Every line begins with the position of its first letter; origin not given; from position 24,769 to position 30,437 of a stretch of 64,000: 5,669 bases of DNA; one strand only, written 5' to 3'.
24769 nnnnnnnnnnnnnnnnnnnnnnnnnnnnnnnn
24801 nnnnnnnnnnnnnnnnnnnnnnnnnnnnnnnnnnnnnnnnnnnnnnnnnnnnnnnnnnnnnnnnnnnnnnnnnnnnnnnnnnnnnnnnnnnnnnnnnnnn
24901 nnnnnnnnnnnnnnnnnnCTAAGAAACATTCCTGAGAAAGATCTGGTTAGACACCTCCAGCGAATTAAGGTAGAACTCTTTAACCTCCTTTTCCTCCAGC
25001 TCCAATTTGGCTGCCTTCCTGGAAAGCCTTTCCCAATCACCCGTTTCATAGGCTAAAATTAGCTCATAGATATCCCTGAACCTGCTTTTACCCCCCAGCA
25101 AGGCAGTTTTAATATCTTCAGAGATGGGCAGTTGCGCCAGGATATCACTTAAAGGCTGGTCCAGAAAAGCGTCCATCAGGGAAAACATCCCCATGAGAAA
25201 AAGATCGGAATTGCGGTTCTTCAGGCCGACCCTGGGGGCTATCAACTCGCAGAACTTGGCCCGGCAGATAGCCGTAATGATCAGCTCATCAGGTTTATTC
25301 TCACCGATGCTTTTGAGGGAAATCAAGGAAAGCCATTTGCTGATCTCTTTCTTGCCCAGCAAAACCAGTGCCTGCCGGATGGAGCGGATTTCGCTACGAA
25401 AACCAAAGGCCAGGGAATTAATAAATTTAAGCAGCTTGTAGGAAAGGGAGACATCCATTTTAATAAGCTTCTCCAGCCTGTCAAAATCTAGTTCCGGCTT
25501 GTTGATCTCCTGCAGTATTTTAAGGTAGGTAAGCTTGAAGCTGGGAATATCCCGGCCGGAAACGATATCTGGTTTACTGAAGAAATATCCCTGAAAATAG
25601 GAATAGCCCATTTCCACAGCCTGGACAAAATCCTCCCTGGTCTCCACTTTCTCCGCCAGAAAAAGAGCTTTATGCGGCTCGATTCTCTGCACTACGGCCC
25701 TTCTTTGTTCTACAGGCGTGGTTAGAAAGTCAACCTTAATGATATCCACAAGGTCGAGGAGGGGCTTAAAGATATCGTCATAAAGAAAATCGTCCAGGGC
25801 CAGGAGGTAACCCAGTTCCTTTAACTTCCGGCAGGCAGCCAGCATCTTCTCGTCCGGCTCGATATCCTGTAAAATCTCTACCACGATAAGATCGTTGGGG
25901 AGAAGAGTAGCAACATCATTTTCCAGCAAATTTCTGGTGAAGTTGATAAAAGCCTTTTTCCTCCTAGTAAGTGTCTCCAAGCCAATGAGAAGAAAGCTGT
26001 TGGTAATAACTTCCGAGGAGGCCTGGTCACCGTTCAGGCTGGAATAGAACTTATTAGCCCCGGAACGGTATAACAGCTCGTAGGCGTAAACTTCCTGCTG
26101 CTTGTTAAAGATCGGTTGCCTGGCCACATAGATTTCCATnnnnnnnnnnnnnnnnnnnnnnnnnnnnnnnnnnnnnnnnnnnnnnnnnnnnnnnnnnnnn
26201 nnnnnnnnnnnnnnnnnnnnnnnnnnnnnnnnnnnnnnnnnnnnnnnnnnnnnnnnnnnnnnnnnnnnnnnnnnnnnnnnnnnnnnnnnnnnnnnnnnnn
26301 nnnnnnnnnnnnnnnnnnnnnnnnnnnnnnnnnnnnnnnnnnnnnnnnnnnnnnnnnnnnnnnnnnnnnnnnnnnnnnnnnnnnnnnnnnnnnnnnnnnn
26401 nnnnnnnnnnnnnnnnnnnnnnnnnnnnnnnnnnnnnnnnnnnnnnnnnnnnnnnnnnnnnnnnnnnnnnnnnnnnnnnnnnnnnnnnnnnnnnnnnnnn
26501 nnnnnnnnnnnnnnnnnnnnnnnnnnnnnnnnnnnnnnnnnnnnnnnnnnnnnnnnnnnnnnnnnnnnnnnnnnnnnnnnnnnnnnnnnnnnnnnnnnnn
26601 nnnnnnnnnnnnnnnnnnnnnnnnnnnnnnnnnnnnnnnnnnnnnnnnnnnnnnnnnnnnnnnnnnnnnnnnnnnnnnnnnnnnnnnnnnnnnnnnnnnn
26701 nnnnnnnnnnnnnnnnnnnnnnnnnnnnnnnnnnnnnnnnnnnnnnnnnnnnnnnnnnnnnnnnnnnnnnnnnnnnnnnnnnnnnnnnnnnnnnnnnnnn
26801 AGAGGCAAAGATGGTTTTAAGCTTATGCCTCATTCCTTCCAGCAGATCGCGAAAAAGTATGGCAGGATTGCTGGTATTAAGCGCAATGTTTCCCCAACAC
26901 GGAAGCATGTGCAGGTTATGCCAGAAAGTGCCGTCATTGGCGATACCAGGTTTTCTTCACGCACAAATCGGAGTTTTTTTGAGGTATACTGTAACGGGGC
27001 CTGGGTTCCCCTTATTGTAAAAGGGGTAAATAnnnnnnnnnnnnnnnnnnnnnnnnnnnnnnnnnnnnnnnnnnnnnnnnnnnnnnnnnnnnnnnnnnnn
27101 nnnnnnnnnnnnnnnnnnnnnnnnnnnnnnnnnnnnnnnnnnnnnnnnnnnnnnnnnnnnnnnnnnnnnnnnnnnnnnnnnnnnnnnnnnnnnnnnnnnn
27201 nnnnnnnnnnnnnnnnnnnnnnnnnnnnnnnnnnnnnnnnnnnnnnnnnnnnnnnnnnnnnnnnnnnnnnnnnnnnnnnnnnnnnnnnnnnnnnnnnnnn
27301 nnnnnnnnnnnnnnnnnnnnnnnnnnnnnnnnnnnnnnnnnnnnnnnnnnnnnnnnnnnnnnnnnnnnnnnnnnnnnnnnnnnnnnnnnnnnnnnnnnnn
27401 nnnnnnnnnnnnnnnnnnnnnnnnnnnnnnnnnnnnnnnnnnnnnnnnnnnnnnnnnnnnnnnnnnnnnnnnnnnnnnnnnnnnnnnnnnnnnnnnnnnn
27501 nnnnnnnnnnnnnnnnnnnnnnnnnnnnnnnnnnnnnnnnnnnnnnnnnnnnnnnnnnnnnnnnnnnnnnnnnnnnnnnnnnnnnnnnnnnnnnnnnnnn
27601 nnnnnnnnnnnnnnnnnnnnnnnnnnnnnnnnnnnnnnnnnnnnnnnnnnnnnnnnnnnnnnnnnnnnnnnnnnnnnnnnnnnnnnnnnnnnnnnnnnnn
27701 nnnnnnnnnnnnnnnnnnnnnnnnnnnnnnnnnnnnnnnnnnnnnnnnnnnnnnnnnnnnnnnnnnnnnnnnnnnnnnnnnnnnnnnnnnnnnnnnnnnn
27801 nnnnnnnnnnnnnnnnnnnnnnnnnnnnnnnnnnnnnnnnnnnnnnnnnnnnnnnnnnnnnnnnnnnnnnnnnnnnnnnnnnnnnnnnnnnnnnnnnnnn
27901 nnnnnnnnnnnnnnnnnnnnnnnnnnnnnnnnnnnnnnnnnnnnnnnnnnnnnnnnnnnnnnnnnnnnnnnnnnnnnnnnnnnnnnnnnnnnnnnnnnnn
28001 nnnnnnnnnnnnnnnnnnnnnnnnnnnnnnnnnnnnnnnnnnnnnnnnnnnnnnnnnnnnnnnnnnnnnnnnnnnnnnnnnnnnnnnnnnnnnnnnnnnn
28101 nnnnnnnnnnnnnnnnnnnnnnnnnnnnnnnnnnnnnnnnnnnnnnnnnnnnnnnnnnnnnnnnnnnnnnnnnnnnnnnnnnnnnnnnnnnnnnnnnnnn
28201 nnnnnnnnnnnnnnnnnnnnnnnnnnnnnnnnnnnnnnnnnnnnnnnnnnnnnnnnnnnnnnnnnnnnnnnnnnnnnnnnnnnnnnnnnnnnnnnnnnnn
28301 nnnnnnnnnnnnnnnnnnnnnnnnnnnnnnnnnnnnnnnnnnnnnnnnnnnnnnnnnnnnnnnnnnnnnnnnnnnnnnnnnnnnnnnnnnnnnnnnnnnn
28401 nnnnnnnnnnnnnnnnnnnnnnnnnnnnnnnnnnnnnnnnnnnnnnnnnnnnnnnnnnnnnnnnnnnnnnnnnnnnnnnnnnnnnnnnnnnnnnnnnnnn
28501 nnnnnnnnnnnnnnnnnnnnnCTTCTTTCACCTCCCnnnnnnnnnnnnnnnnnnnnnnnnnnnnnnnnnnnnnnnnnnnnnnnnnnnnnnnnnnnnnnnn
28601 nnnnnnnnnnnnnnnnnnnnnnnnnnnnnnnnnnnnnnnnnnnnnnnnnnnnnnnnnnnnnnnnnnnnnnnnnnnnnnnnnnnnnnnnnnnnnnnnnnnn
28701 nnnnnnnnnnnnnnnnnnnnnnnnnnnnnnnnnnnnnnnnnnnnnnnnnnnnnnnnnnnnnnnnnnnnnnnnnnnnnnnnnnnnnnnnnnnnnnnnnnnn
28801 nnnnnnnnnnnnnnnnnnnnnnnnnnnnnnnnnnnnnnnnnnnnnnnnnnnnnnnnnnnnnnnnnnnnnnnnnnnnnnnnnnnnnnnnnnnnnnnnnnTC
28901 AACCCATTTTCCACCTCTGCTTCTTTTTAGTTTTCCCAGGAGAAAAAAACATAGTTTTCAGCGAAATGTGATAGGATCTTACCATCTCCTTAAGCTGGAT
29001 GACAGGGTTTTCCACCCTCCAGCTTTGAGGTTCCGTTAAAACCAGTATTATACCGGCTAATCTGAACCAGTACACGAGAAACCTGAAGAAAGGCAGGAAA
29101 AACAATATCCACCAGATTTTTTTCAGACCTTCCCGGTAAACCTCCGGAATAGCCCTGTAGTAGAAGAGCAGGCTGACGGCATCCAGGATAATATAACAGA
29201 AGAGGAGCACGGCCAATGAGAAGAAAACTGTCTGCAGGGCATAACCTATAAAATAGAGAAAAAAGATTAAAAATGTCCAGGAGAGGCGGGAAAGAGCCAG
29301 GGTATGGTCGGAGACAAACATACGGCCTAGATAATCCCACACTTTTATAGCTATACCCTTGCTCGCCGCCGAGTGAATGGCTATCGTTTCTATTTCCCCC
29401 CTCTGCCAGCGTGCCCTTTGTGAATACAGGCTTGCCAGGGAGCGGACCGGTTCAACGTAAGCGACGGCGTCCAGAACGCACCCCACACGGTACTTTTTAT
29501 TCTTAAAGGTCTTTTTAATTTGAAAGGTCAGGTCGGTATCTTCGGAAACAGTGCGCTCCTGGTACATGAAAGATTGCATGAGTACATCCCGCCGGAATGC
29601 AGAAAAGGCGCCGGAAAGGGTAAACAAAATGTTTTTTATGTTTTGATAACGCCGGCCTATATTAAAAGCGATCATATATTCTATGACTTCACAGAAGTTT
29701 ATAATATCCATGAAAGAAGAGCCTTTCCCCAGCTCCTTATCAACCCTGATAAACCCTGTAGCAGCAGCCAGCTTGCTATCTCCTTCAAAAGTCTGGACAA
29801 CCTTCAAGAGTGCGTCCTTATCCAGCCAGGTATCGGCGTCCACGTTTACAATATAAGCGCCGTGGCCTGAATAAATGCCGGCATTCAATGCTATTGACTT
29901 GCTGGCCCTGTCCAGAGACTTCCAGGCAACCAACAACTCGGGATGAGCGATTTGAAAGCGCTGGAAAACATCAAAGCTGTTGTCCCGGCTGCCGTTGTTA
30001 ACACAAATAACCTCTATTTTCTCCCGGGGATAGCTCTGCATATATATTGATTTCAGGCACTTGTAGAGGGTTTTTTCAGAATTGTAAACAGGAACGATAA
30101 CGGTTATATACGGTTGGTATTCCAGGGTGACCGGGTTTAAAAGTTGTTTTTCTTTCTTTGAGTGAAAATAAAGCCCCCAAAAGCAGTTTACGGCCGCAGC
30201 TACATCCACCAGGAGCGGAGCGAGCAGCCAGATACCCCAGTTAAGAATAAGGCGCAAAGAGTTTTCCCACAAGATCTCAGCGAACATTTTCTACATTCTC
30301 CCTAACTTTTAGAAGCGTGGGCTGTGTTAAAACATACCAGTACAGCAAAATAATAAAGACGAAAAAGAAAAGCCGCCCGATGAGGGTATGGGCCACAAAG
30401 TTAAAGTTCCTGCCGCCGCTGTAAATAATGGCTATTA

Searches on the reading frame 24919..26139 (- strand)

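Call 16: search_protein_families(library=ncbifam, proteins=[window:24919-26139:-], max_evalue=0.00001)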
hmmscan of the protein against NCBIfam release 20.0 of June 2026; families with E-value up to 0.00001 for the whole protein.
window:24919-26139:- (406 aa): 0 families

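Call 17: search_protein_families(library=pfam, proteins=[window:24919-26139:-], max_evalue=0.1)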
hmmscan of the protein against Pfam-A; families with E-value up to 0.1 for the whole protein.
window:24919-26139:- (406 aa): 2 families
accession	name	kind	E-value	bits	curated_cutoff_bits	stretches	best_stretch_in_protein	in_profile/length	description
PF08668.18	HDOD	-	1.2e-20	74.3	22.9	1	198-319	1-127/196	HDOD domain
PF00563.25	EAL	-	1.7e-11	44.4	31.3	1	55-190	94-236/236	EAL domain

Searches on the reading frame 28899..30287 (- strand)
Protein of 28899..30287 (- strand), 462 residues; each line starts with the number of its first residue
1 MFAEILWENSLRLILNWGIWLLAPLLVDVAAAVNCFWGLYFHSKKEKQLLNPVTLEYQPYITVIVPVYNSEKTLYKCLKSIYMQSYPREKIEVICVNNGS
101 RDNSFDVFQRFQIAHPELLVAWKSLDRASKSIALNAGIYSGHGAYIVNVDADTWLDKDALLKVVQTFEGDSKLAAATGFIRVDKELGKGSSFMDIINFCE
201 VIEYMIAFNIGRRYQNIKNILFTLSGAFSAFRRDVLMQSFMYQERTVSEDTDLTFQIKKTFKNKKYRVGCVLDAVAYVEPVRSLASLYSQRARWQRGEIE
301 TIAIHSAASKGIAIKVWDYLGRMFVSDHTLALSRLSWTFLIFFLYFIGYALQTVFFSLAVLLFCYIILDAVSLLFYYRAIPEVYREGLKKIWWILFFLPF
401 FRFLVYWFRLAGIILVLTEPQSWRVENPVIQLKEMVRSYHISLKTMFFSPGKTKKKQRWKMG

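Call 16: search_protein_families(library=ncbifam, proteins=[window:28899-30287:-], max_evalue=0.00001)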
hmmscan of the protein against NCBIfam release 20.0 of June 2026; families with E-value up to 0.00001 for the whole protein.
window:28899-30287:- (462 aa): 15 families
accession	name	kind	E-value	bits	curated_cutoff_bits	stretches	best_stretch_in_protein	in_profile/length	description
TIGR03111.1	glyc2_xrt_Gpos1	hypoth_equivalog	8.7e-112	374.1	363.95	1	10-427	3-418/439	TIGR03111 family XrtG-associated glycosyltransferase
TIGR03937.1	PgaC_IcaA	equivalog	4.9e-39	134.4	422.3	1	39-408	25-377/407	poly-beta-1,6-N-acetyl-D-glucosamine synthase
NF007482.0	PRK10073.1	equivalog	4.3e-16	58.8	423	1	58-159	5-102/334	glycosyltransferase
TIGR04242.1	nodulat_NodC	equivalog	5.4e-16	58.5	550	1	50-298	39-284/395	chitooligosaccharide synthase NodC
NF038299.1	EPS_HpsN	equivalog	6.1e-12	45.1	425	1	59-261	1-207/317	hormogonium polysaccharide biosynthesis glycosyltransferase HpsN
TIGR04283.1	glyco_like_mftF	equivalog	1.3e-11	44.5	182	1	61-185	1-114/221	TIGR04283 family arsenosugar biosynthesis glycosyltransferase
TIGR03965.1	mycofact_glyco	equivalog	6.3e-11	41.8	280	1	52-324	67-326/467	mycofactocin biosynthesis glycosyltransferase MftF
NF047683.1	TeichurnBiosyTuaG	equivalog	1.1e-10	41.6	400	1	56-185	3-129/252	teichuronic acid biosynthesis protein TuaG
NF041875.1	EPS_EpsD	equivalog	1.7e-10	40.8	370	1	62-278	2-206/325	exopolysaccharide biosynthesis glycosyltransferase EpsD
NF038302.1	EPS_HpsE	equivalog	3.5e-10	39.3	300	1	61-238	3-177/307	hormogonium polysaccharide biosynthesis glycosyltransferase HpsE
NF053739.1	GlytfEpsEBac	equivalog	3.8e-08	32.7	450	1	59-189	1-130/265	glycosyltransferase EpsE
TIGR03469.1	HpnB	hypoth_equivalog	3.9e-07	29.4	379.25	1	34-170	16-163/386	hopene-associated glycosyltransferase HpnB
NF050050.1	ProtGlycPglI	equivalog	1.5e-06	27.8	500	1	59-186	2-127/306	GalNAc(5)-diNAcBac-PP-undecaprenol beta-1,3-glucosyltransferase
NF045692.1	OglycostaseCruG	equivalog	1.9e-06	27.1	600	0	53-424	35-382/386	2'-O-glycosyltransferase CruG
TIGR03472.1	HpnI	equivalog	6.3e-06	25.3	310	0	55-122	37-102/373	bacteriohopanetetrol glucosamine biosynthesis glycosyltransferase HpnI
